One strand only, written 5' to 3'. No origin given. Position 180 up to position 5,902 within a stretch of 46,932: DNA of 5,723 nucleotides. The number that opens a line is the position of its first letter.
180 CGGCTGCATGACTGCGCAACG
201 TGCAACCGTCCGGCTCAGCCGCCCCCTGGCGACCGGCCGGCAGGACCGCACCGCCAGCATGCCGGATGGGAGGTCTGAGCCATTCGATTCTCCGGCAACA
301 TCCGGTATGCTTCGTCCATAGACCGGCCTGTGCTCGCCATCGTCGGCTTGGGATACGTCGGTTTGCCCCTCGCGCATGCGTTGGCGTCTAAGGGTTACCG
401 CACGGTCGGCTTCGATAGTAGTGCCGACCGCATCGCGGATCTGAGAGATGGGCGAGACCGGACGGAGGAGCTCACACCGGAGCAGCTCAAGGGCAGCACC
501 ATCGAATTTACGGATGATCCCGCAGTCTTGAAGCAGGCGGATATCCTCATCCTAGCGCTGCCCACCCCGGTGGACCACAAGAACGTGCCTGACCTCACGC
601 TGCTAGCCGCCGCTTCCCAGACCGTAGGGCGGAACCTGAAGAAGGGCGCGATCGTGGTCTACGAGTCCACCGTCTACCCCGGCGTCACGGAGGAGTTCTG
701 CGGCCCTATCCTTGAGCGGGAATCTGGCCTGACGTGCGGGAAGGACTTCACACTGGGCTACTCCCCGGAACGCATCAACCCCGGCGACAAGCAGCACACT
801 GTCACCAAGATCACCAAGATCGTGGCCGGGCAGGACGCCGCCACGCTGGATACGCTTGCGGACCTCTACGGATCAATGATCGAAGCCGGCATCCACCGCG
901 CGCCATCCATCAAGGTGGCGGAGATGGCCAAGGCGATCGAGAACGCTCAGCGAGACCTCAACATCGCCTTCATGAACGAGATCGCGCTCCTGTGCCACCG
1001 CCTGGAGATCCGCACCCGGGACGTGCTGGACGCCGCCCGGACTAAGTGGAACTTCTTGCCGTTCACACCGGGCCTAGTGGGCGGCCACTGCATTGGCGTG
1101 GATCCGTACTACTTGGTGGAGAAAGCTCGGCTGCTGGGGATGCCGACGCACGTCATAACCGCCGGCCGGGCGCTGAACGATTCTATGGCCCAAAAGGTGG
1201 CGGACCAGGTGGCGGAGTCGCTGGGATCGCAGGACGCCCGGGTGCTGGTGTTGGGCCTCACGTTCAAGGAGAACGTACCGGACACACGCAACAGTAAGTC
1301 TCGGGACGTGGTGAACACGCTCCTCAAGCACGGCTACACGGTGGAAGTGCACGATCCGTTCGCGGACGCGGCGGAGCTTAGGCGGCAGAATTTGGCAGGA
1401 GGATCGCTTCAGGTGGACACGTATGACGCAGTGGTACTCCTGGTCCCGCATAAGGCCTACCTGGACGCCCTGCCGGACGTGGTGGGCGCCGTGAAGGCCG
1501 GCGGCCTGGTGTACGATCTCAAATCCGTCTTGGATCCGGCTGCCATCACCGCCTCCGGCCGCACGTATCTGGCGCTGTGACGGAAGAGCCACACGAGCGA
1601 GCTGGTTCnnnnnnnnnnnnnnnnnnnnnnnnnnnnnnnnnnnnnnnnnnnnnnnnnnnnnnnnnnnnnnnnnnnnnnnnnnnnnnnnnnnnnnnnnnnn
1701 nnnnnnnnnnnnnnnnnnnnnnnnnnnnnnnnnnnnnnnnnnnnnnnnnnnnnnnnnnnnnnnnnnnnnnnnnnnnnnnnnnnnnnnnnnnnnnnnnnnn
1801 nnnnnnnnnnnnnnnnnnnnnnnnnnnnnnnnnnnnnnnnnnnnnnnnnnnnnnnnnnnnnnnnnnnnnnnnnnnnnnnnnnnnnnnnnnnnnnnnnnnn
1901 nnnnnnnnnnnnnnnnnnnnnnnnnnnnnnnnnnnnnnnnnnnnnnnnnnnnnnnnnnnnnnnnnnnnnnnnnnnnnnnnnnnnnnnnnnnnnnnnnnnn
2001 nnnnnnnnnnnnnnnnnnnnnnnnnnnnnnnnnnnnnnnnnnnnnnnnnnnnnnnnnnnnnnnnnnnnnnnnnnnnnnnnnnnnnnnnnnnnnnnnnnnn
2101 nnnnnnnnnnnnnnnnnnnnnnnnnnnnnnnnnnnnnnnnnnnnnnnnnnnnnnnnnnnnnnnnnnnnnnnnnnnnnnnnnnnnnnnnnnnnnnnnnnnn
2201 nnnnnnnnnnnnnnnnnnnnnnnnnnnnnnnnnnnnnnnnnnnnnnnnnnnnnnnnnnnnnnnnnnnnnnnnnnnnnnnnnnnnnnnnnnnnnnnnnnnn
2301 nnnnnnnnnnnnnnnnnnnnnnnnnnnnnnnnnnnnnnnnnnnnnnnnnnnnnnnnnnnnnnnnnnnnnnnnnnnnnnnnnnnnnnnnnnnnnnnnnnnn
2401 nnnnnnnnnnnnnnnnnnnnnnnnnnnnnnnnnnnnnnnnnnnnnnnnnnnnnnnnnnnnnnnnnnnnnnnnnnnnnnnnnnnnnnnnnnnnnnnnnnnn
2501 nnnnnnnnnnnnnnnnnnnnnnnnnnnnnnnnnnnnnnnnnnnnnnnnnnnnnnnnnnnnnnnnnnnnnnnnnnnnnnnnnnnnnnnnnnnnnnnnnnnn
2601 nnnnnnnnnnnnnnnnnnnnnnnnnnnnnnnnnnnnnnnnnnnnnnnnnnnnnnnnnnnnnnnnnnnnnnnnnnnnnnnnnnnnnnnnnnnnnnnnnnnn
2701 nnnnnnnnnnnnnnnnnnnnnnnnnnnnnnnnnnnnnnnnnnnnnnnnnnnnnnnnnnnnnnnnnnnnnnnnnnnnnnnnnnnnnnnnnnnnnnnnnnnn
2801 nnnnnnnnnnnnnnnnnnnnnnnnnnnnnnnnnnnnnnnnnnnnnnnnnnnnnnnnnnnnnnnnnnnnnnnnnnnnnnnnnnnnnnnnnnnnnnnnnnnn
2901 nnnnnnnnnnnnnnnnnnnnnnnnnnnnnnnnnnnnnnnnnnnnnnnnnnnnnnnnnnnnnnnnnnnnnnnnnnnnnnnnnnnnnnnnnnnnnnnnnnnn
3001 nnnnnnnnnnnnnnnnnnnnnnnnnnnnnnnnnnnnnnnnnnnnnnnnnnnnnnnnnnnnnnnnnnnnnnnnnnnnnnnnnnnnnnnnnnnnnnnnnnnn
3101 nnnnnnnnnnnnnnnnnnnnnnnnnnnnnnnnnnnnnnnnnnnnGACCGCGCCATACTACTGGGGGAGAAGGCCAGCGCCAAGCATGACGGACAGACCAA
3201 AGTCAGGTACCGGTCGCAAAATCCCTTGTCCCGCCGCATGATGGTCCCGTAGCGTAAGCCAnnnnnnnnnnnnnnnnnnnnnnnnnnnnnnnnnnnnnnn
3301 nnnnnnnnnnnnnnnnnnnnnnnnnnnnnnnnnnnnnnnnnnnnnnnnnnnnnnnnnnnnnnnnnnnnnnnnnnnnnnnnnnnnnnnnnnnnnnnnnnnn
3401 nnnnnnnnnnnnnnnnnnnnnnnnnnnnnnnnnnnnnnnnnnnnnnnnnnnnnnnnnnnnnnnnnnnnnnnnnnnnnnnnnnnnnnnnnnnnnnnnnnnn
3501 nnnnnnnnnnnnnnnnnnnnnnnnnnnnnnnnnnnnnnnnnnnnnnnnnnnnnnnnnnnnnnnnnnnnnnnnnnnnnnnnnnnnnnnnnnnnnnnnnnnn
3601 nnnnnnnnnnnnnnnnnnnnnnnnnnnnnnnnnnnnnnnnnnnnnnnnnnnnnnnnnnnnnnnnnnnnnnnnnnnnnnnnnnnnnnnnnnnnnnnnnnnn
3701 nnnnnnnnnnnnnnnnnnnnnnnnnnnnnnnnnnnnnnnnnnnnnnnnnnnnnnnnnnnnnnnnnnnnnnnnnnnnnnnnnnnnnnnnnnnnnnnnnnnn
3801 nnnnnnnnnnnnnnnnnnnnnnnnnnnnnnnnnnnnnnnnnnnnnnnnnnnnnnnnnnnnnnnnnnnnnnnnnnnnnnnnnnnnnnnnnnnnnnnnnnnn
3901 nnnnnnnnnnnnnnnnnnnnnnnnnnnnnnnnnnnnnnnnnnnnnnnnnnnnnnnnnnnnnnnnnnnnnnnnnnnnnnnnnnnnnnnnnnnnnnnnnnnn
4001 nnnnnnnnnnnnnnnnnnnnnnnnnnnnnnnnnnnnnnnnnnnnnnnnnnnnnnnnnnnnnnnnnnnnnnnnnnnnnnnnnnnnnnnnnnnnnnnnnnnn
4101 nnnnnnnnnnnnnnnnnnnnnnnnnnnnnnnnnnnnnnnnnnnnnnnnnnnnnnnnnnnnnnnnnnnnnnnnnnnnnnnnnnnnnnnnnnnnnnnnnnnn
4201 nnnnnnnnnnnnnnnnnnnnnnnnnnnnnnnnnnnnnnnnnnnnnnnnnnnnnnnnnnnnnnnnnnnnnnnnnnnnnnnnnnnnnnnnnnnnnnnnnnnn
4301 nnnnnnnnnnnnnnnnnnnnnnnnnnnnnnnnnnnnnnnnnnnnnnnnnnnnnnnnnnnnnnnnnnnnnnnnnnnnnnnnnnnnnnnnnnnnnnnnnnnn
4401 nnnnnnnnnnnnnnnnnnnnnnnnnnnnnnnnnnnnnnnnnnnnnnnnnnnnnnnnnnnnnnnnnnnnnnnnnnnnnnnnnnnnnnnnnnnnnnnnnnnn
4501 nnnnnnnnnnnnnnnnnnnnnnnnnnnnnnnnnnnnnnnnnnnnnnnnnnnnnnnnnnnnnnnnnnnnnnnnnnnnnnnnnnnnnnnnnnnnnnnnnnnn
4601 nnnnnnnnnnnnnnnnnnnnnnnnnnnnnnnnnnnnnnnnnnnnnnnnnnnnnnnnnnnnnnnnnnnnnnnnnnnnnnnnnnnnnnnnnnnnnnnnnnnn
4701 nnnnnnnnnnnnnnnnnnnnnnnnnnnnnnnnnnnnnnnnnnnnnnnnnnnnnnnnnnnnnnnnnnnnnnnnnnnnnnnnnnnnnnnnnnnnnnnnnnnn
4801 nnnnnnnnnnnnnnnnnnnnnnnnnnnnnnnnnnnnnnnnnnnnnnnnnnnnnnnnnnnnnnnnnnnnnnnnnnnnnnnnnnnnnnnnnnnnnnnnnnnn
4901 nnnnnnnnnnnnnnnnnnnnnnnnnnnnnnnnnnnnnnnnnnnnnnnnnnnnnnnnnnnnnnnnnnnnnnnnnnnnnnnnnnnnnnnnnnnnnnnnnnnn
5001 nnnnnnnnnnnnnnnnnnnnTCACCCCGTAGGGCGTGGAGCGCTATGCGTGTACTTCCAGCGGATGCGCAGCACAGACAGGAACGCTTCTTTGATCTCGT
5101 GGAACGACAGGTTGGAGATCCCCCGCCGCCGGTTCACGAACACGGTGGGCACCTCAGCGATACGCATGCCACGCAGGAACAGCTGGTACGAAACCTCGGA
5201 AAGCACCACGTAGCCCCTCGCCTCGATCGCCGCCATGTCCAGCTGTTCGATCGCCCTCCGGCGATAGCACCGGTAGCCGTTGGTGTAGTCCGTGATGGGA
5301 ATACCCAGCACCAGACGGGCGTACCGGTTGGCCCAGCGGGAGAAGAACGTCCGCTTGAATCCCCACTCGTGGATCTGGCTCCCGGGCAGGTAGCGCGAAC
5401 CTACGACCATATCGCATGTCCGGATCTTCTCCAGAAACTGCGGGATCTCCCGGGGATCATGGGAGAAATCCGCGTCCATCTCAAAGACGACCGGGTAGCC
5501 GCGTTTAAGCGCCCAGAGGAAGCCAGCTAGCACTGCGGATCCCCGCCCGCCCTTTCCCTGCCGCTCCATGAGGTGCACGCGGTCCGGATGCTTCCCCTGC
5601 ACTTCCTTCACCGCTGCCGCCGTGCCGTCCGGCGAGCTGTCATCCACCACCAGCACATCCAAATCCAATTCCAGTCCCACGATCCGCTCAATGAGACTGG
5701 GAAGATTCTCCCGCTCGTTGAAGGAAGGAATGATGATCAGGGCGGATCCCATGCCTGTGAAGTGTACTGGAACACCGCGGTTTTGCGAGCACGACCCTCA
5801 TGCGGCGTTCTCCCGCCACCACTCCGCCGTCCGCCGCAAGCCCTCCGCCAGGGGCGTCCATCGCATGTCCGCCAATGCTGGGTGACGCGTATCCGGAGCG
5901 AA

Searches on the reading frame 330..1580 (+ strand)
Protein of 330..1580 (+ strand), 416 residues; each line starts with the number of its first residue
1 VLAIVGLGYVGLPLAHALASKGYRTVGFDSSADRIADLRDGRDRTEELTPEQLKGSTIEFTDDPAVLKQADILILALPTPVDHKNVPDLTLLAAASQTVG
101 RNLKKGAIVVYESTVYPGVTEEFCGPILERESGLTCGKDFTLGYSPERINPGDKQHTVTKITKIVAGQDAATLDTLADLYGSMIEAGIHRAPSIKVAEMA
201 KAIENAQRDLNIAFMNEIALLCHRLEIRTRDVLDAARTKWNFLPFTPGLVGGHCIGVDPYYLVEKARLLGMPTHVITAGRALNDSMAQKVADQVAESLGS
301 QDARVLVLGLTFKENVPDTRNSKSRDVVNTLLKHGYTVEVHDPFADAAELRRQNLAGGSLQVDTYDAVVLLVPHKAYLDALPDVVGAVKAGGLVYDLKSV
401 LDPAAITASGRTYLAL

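Call 12: search_protein_families(library=pfam, proteins=[window:330-1580:+], max_evalue=0.00001)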
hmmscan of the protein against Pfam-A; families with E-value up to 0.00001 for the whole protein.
window:330-1580:+ (416 aa): 4 families
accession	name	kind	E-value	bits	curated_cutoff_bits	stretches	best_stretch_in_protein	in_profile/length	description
PF03721.20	UDPG_MGDP_dh_N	-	9e-33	113.9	27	1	2-172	3-179/187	UDP-glucose/GDP-mannose dehydrogenase family, NAD binding domain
PF00984.24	UDPG_MGDP_dh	-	7.9e-24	84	25.4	1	196-284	2-93/94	UDP-glucose/GDP-mannose dehydrogenase family, central domain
PF03720.21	UDPG_MGDP_dh_C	-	1.4e-21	77.2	30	1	306-403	1-103/103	UDP-glucose/GDP-mannose dehydrogenase family, UDP binding domain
PF03446.21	NAD_binding_2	-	1.1e-08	35.7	21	1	2-123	2-103/161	NAD binding domain of 6-phosphogluconate dehydrogenase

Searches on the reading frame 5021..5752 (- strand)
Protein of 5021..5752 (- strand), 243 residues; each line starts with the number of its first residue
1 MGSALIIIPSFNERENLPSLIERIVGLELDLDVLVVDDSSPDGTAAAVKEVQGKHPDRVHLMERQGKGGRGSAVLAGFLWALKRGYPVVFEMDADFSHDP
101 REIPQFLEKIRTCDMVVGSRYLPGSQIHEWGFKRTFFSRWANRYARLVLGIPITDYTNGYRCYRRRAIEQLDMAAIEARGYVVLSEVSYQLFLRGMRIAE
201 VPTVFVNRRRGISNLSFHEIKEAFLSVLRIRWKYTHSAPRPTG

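Call 12: search_protein_families(library=pfam, proteins=[window:5021-5752:-], max_evalue=0.00001)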
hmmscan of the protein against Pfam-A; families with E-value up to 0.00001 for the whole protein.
window:5021-5752:- (243 aa): 1 family
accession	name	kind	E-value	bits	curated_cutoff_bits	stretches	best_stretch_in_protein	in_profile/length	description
PF00535.33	Glycos_transf_2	-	9.8e-27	94.4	23.3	1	6-171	2-167/168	Glycosyl transferase family 2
